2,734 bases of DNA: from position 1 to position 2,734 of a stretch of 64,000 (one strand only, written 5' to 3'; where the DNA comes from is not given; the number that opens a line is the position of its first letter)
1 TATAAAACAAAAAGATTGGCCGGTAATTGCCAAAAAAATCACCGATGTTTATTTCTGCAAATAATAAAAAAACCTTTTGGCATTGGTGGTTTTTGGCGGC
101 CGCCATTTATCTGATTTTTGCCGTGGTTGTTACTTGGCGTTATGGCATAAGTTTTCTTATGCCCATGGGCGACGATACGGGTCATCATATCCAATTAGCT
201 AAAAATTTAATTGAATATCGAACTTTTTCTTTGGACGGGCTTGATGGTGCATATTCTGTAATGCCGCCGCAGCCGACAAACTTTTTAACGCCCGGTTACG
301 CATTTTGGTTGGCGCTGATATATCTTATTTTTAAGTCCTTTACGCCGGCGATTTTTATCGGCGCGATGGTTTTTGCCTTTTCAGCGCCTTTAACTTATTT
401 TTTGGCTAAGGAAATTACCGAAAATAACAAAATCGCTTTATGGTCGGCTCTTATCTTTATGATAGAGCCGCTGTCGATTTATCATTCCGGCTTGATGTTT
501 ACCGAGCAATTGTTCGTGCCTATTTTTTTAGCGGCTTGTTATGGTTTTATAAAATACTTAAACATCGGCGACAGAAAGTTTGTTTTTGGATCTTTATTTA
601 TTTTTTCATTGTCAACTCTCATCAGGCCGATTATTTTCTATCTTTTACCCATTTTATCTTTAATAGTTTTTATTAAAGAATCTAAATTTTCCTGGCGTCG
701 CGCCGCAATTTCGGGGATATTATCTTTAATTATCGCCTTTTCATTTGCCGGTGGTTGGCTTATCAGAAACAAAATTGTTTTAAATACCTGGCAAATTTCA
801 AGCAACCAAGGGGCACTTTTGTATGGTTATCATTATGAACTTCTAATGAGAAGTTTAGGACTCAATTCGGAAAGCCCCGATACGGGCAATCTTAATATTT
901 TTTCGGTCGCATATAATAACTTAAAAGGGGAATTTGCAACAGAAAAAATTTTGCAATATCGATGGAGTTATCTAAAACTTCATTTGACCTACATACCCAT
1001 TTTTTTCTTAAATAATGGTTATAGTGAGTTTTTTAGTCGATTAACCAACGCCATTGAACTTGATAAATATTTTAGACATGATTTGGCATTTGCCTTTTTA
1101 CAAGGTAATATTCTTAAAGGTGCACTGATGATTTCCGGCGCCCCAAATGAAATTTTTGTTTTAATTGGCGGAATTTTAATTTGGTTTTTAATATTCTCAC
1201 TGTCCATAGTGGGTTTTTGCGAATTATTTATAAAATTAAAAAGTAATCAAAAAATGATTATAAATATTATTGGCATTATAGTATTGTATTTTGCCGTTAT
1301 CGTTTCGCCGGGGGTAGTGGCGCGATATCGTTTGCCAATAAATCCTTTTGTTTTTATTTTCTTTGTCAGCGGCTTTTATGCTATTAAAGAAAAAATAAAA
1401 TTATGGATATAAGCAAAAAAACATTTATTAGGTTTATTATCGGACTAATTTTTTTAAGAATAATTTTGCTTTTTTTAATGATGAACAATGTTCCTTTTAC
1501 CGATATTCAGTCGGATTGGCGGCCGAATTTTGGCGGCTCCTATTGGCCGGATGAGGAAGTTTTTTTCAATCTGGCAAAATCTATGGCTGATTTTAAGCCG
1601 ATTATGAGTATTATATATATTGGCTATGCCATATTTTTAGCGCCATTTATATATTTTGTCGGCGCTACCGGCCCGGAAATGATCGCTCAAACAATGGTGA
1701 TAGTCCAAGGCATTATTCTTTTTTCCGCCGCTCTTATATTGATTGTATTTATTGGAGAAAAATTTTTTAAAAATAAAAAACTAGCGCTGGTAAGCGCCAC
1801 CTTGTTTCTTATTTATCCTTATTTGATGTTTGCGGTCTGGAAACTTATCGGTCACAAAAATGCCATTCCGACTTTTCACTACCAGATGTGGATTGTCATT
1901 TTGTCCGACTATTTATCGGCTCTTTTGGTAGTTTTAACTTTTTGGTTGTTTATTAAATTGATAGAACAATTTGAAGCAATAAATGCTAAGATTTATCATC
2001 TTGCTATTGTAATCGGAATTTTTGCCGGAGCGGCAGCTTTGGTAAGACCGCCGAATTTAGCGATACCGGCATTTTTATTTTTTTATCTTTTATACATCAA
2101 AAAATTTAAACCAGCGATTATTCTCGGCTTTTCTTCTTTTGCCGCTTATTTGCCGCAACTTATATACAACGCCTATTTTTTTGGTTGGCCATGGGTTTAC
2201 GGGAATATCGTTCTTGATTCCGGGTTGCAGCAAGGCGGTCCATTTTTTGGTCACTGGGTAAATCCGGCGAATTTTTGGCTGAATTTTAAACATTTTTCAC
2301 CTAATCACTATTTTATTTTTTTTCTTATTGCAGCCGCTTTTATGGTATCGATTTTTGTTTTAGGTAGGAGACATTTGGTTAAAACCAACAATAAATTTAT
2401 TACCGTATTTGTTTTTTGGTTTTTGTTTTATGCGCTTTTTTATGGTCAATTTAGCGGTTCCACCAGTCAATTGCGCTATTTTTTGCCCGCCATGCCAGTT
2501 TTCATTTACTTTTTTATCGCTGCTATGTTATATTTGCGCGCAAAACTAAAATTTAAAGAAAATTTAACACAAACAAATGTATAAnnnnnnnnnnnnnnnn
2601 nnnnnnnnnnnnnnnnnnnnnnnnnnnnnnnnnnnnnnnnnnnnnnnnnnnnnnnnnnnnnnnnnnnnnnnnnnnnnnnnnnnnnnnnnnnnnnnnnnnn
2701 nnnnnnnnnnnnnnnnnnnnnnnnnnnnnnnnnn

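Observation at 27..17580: Three GT2 lipid-sugar synthase plus GT-C membrane transferase pairs with seven methyltransferases: an ArnC/ArnT- or Ppm/PMT-like extracytoplasmic glycosylation system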

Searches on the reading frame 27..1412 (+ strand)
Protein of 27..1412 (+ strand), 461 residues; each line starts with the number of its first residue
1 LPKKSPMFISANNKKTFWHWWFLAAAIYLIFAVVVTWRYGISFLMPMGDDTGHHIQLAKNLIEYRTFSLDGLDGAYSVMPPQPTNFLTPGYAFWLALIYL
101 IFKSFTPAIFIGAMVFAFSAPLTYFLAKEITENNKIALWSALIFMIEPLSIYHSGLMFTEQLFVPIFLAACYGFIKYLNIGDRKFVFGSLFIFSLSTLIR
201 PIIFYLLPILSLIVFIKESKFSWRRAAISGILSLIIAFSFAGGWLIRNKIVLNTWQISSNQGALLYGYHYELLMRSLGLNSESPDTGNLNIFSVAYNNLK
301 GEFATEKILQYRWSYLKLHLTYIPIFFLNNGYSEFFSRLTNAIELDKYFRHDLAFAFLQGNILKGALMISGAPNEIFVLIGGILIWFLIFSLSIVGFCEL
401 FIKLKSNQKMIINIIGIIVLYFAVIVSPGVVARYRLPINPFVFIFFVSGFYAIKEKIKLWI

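Call 4: search_protein_families(library=pfam, proteins=[window:27-1412:+], max_evalue=0.01)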
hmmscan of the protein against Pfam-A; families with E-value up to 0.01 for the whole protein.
window:27-1412:+ (461 aa): 3 families
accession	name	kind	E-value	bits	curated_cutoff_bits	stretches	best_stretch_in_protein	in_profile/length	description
PF02366.24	PMT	-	2.8e-06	27.5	22.7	1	112-191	89-171/245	Dolichyl-phosphate-mannose-protein mannosyltransferase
PF09852.15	DUF2079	-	6.7e-06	25.9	28.2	1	91-246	46-196/459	Predicted membrane protein (DUF2079)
PF13231.12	PMT_2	-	2.7e-05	24.9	26.1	1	89-239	4-155/160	Dolichyl-phosphate-mannose-protein mannosyltransferase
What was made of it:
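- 27..1412 (+): GT-C glycosyltransferase, PMT-like (461 aa, about 10 TM). Asp49-Asp50 follow TM1. Pfam PMT 27.5 bits (cut-off 22.7) and a weak PMT_2 hit (call 4).
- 27-1412 hits PF02366 (PMT) above its cut-off (call 4).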

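Call 9: search_protein_families(library=ncbifam, proteins=[window:27-1412:+], max_evalue=0.01)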
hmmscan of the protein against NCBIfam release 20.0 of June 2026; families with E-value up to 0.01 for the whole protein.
window:27-1412:+ (461 aa): 0 families

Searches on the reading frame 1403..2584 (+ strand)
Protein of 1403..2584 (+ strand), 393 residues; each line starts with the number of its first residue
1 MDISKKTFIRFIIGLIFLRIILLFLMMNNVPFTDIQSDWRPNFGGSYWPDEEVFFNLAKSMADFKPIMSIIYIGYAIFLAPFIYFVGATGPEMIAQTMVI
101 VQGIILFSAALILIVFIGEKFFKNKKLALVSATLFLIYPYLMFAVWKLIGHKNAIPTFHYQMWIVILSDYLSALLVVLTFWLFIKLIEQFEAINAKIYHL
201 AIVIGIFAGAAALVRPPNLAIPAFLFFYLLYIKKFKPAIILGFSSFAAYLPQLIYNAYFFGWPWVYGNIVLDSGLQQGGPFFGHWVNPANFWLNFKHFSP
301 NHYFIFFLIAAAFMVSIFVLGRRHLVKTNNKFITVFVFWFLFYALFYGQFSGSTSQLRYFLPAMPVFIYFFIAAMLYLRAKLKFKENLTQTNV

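Call 4: search_protein_families(library=pfam, proteins=[window:1403-2584:+], max_evalue=0.01)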
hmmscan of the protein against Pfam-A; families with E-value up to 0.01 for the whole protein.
window:1403-2584:+ (393 aa): 0 families

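Call 9: search_protein_families(library=ncbifam, proteins=[window:1403-2584:+], max_evalue=0.01)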
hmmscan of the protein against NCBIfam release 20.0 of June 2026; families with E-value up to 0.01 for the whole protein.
window:1403-2584:+ (393 aa): 0 families
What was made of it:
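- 1403..2584 (+): GT-C glycosyltransferase of a small uncatalogued family (393 aa). Asp50 is invariant and Glu51 nearly invariant. No Pfam or NCBIfam hit (calls 4, 9).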

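Call 21: find_homologous_proteins(query=window:1403-2584:+, max_evalue=0.001)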
Query window:1403-2584:+ (393 aa): 71 proteins with E <= 0.001 among 8000 candidates.
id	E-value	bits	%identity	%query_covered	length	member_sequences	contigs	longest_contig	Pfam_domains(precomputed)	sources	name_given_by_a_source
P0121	6.8e-251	851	99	100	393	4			-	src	-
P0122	8.0e-200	683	79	99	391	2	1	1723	-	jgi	jgi:hypothetical protein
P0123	3.6e-197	674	78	99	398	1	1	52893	-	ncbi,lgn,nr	ncbi:MAG: hypothetical protein Q8P06_00590 [Candidatus Azambacteria bacterium]|nr:hypothetical prote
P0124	2.2e-191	655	78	100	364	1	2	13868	-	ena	-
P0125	7.1e-161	554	66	98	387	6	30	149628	-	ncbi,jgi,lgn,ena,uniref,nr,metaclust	ncbi:hypothetical protein A3A18_01155 [Candidatus Azambacteria bacterium RIFCSPLOWO2_01_FULL_44_84]|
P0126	1.6e-160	553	66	98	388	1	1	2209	-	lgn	-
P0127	2.5e-153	529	63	98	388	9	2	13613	-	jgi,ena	-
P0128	3.7e-152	526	63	97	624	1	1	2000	-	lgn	-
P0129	1.3e-150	520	60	98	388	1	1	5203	-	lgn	-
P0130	1.5e-148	514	63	95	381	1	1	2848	-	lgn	-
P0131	1.8e-145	504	60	98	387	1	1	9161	-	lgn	-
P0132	2.9e-139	483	60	98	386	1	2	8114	-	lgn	-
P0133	2.1e-137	477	61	96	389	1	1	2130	-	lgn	-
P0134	5.3e-136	472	58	100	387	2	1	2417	-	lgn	-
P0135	1.5e-132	461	57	99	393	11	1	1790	-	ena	-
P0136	1.1e-129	452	59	95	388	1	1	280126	-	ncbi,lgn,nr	ncbi:hypothetical protein HY838_00070 [Candidatus Azambacteria bacterium]|nr:hypothetical protein [C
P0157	2.2e-77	279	42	98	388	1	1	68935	-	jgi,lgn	jgi:hypothetical protein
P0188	4.1e-64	236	40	96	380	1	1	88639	-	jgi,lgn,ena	-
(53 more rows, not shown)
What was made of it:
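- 1403..2584 (+): The 71 homologues found are unnamed or named Azambacteria/Parcubacteria/Patescibacteria (call 21).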

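Call 28: search_solved_structures(query=A2, max_evalue=1)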
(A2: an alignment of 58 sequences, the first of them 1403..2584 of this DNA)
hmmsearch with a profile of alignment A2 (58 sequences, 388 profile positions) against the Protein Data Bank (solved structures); distinct sequences matched with E-value up to 1: 0.

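Call 35: predict_structure(alignment_id=A2)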
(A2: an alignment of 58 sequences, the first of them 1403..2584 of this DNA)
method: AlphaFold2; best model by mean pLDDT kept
length: 393 residues; sequences in the alignment: 58
mean_pLDDT: 90.8   pTM: 0.91
mean pLDDT of the five models: 90.8, 89.0, 87.4, 87.1, 87.1
residues with pLDDT >= 90: 287; 70-90: 79; 50-70: 26; < 50: 1
segments of 3 or more residues with pLDDT < 50: none
pLDDT, mean of each block of 10 residues (from residue 1): 95 98 94 85 67 94 94 95 97 94 97 98 97 97 92 88 93 97 96 87 98 93 97 97 98 95 81 57 72 87 93 97 92 95 88 71 95 97 88 73
secondary structure, 60 per line:
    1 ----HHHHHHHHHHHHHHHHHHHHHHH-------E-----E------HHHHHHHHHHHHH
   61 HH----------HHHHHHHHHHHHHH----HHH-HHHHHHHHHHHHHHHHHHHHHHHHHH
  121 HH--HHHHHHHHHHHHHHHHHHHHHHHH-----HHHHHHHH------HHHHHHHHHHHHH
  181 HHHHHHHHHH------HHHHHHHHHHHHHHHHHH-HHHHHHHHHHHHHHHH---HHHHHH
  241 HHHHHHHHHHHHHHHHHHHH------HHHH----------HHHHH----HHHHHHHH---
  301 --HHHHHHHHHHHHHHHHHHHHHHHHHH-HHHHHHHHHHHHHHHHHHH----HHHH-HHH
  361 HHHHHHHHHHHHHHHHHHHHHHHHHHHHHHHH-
elements in order: H5-27 H48-62 H73-86 H95-122 H125-148 H154-161 H168-190 H197-214 H216-231 H235-260 H267-270 H281-285 H290-297 H303-328 H330-348 H353-356 H358-392
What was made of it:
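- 1403..2584 (+): AF2 pLDDT is 90.8 (call 35).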

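Call 51: find_encoding_contigs(protein=P0136, flank=6000, max_places=1)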
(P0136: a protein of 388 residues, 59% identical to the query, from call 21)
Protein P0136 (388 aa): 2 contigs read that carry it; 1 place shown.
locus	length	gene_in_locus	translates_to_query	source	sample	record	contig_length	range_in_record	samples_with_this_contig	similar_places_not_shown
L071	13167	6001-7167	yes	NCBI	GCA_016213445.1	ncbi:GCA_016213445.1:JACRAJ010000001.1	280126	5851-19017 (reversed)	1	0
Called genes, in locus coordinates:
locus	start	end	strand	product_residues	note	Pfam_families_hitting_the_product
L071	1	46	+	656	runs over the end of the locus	PF04932:Wzy_C, PF13431:TPR_17 (faint)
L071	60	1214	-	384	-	PF13477:Glyco_trans_4_2, PF13439:Glyco_transf_4, PF13579:Glyco_trans_4_4 (weak), PF00534:Glycos_transf_1, PF13692:Glyco_trans_1_4, PF20706:GT4-conflict (faint)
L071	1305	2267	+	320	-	PF00534:Glycos_transf_1, PF13692:Glyco_trans_1_4, PF13524:Glyco_trans_1_2 (weak)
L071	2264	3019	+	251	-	PF10096:DUF2334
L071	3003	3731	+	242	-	PF01209:Ubie_methyltran, PF13847:Methyltransf_31, PF08241:Methyltransf_11, PF08242:Methyltransf_12 (weak), PF13649:Methyltransf_25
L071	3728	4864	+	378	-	PF13439:Glyco_transf_4 (weak), PF13579:Glyco_trans_4_4, PF20706:GT4-conflict (weak), PF00534:Glycos_transf_1, PF13692:Glyco_trans_1_4, PF13524:Glyco_trans_1_2 (weak)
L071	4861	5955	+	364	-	PF13439:Glyco_transf_4, PF13579:Glyco_trans_4_4 (weak), PF00534:Glycos_transf_1, PF13692:Glyco_trans_1_4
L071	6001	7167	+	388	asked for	-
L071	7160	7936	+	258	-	PF13489:Methyltransf_23, PF13847:Methyltransf_31, PF08241:Methyltransf_11, PF08242:Methyltransf_12, PF13649:Methyltransf_25 (weak)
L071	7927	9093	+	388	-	-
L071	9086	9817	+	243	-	PF00535:Glycos_transf_2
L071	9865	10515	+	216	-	PF13489:Methyltransf_23, PF13649:Methyltransf_25, PF13847:Methyltransf_31 (faint), PF08241:Methyltransf_11, PF08242:Methyltransf_12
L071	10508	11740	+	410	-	PF08421:Methyltransf_13, PF13489:Methyltransf_23, PF08242:Methyltransf_12 (faint), PF08484:Methyltransf_14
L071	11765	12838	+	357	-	PF01073:3Beta_HSD, PF01370:Epimerase, PF02719:Polysacc_synt_2 (faint), PF16363:GDP_Man_Dehyd, PF07993:NAD_binding_4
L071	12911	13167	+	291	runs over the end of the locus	PF01370:Epimerase, PF02719:Polysacc_synt_2, PF04321:RmlD_sub_bind, PF16363:GDP_Man_Dehyd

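Call 52: find_encoding_contigs(protein=P0188, flank=6000, max_places=1)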
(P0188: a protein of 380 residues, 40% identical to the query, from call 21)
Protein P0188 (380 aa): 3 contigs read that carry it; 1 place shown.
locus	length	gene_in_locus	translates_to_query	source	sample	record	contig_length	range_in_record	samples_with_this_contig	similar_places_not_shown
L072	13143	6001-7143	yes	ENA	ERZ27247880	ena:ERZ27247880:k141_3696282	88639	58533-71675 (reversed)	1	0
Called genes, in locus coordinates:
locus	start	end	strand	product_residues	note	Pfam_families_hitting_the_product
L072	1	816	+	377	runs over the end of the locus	PF20706:GT4-conflict (weak), PF00534:Glycos_transf_1, PF13692:Glyco_trans_1_4, PF13524:Glyco_trans_1_2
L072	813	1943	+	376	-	PF13439:Glyco_transf_4, PF13579:Glyco_trans_4_4, PF00534:Glycos_transf_1, PF13692:Glyco_trans_1_4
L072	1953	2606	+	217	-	PF13489:Methyltransf_23 (weak), PF08241:Methyltransf_11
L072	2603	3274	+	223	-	PF00535:Glycos_transf_2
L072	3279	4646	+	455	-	PF13231:PMT_2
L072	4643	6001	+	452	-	PF13231:PMT_2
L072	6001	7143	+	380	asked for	-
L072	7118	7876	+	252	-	PF13489:Methyltransf_23, PF13649:Methyltransf_25 (weak), PF13847:Methyltransf_31 (weak), PF08241:Methyltransf_11, PF08242:Methyltransf_12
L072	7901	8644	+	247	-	PF00535:Glycos_transf_2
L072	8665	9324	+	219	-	PF13489:Methyltransf_23, PF08241:Methyltransf_11, PF08242:Methyltransf_12, PF13649:Methyltransf_25, PF13847:Methyltransf_31 (weak)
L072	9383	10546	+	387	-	PF08421:Methyltransf_13, PF13489:Methyltransf_23, PF08242:Methyltransf_12 (weak), PF08484:Methyltransf_14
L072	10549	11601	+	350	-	PF01073:3Beta_HSD, PF01370:Epimerase, PF02719:Polysacc_synt_2, PF04321:RmlD_sub_bind, PF07993:NAD_binding_4, PF16363:GDP_Man_Dehyd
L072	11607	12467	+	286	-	PF01370:Epimerase, PF02719:Polysacc_synt_2, PF04321:RmlD_sub_bind, PF16363:GDP_Man_Dehyd, PF07993:NAD_binding_4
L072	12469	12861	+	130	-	PF05523:FdtA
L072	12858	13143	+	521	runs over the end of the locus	PF13231:PMT_2 (weak)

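Call 53: find_encoding_contigs(protein=P0157, flank=6000, max_places=1)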
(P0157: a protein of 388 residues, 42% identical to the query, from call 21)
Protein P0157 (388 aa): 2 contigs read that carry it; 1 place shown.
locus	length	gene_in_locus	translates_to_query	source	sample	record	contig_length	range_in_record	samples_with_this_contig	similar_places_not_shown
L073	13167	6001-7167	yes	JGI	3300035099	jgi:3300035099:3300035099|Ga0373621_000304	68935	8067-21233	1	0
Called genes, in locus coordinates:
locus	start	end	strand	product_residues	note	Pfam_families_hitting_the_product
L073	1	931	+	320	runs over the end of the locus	PF13692:Glyco_trans_1_4, PF00534:Glycos_transf_1, PF13524:Glyco_trans_1_2 (weak)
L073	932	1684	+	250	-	PF10096:DUF2334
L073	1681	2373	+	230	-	PF01209:Ubie_methyltran (weak), PF13847:Methyltransf_31, PF08241:Methyltransf_11, PF08242:Methyltransf_12, PF13649:Methyltransf_25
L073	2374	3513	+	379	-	PF20706:GT4-conflict (weak), PF00534:Glycos_transf_1, PF13692:Glyco_trans_1_4, PF13524:Glyco_trans_1_2 (weak)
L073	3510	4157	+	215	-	PF13489:Methyltransf_23, PF05148:Methyltransf_8, PF01209:Ubie_methyltran (faint), PF08241:Methyltransf_11, PF08242:Methyltransf_12 (faint), PF13649:Methyltransf_25 (weak), PF13847:Methyltransf_31 (weak), PF20922:Anamorsin_N (faint)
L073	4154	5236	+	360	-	PF13439:Glyco_transf_4, PF13579:Glyco_trans_4_4 (weak), PF00534:Glycos_transf_1, PF13692:Glyco_trans_1_4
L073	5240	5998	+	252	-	PF13489:Methyltransf_23, PF13847:Methyltransf_31 (weak), PF08241:Methyltransf_11, PF08242:Methyltransf_12, PF13649:Methyltransf_25 (faint)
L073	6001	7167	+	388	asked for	-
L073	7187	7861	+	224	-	PF00535:Glycos_transf_2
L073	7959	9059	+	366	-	PF01041:DegT_DnrJ_EryC1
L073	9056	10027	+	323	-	PF01073:3Beta_HSD, PF01370:Epimerase, PF02719:Polysacc_synt_2, PF04321:RmlD_sub_bind (faint), PF16363:GDP_Man_Dehyd, PF13460:NAD_binding_10 (weak), PF07993:NAD_binding_4 (weak)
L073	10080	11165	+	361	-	PF00534:Glycos_transf_1, PF13692:Glyco_trans_1_4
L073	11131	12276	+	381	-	PF13439:Glyco_transf_4, PF13579:Glyco_trans_4_4 (weak), PF20706:GT4-conflict, PF00534:Glycos_transf_1, PF13692:Glyco_trans_1_4, PF13524:Glyco_trans_1_2 (weak)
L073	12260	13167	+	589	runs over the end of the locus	PF20604:DUF6798 (weak)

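Call 57: find_encoding_contigs(protein=window:1403-2584:+, flank=10000, max_places=2)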
Protein window:1403-2584:+ (393 aa): 24 contigs read that carry it; 2 places shown.
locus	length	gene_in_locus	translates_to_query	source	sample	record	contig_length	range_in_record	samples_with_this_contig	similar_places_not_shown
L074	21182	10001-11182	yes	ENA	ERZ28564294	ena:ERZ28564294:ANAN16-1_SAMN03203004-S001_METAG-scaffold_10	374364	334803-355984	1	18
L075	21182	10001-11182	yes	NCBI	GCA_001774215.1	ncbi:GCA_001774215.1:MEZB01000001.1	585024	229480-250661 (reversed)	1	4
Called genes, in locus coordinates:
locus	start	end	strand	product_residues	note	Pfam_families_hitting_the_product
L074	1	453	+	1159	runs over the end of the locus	PF01471:PG_binding_1 (weak)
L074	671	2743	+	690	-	PF04932:Wzy_C, PF13431:TPR_17 (faint), PF07719:TPR_2 (faint)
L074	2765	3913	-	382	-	PF13439:Glyco_transf_4, PF00534:Glycos_transf_1, PF13692:Glyco_trans_1_4, PF20706:GT4-conflict (weak), PF13524:Glyco_trans_1_2 (weak)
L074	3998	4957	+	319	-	PF13692:Glyco_trans_1_4, PF00534:Glycos_transf_1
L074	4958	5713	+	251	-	PF10096:DUF2334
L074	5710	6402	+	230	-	PF01209:Ubie_methyltran (weak), PF13847:Methyltransf_31, PF08241:Methyltransf_11, PF08242:Methyltransf_12, PF13649:Methyltransf_25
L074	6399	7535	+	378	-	PF20706:GT4-conflict, PF00534:Glycos_transf_1, PF13692:Glyco_trans_1_4, PF13524:Glyco_trans_1_2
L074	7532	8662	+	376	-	PF13439:Glyco_transf_4, PF13579:Glyco_trans_4_4 (weak), PF00534:Glycos_transf_1, PF13692:Glyco_trans_1_4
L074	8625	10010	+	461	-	PF09852:DUF2079 (weak), PF13231:PMT_2 (weak), PF02366:PMT (weak)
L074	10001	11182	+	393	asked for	-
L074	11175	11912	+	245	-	PF00535:Glycos_transf_2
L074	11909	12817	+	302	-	PF13489:Methyltransf_23, PF13649:Methyltransf_25 (weak), PF13847:Methyltransf_31, PF08241:Methyltransf_11, PF08242:Methyltransf_12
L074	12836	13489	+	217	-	PF13489:Methyltransf_23, PF13847:Methyltransf_31, PF08241:Methyltransf_11, PF08242:Methyltransf_12, PF13649:Methyltransf_25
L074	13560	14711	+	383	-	PF08421:Methyltransf_13, PF13489:Methyltransf_23, PF08242:Methyltransf_12 (weak), PF08484:Methyltransf_14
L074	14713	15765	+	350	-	PF01073:3Beta_HSD, PF01370:Epimerase, PF02719:Polysacc_synt_2, PF04321:RmlD_sub_bind, PF07993:NAD_binding_4, PF16363:GDP_Man_Dehyd, PF13460:NAD_binding_10 (weak)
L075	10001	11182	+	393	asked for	-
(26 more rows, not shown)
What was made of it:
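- Checked: The locus continues about 8.6 kb upstream of the window (call 57).
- Tried and rejected: The 21-kb stretch fetched from NCBI record GCA_001774215.1 MEZB01000001.1 has the same gene order (call 57).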

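Call 79: search_protein_families(library=pfam, proteins=[P0128], max_evalue=0.001)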
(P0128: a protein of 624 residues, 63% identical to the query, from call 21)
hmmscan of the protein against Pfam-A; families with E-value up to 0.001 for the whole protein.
P0128 (624 aa): 0 families
